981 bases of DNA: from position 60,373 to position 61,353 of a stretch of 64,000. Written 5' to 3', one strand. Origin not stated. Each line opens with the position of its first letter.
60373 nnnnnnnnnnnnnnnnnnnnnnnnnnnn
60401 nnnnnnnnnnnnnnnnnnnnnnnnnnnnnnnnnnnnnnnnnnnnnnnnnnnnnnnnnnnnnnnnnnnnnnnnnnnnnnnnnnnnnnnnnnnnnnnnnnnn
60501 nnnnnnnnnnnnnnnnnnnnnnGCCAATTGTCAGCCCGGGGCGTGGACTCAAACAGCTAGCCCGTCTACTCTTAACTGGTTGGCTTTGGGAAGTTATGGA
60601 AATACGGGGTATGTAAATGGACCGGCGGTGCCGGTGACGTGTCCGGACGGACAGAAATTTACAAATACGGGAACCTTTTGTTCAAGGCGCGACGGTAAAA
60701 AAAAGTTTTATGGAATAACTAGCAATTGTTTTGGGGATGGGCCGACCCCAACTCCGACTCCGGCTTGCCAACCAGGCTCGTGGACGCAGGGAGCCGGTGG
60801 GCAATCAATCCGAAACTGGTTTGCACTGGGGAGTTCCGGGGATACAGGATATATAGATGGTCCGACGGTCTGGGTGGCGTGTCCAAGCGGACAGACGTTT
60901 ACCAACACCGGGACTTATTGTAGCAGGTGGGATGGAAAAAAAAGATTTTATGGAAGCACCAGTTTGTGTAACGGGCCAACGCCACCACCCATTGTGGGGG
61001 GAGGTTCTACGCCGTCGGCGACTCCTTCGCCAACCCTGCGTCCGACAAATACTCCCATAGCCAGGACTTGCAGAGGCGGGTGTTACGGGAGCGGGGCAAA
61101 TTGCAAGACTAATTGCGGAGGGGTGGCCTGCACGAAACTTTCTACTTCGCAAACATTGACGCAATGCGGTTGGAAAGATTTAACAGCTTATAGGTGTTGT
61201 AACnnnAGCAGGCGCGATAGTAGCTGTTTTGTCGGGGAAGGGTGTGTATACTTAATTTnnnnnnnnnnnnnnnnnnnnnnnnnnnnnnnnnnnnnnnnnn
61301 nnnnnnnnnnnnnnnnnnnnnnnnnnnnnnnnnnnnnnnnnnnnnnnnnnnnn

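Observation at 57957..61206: Tandem paralogs sharing a ~340-aa conserved secreted domain of unknown function with invariant His/Cys motifs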

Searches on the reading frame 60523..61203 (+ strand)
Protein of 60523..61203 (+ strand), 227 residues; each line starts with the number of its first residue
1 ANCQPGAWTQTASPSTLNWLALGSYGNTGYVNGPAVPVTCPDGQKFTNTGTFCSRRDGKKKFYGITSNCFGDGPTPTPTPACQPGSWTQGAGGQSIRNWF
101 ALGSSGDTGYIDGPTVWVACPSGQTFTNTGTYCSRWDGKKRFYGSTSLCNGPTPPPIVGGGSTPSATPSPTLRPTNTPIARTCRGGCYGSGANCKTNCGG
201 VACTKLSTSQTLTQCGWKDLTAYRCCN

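Call 73: find_homologous_proteins(query=window:60523-61203:+, max_evalue=0.001)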
Query window:60523-61203:+ (227 aa): 1 proteins with E <= 0.001 among 1650 candidates.
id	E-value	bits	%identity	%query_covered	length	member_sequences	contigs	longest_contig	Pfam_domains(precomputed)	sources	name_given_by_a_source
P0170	5.8e-6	44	43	26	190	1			-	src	-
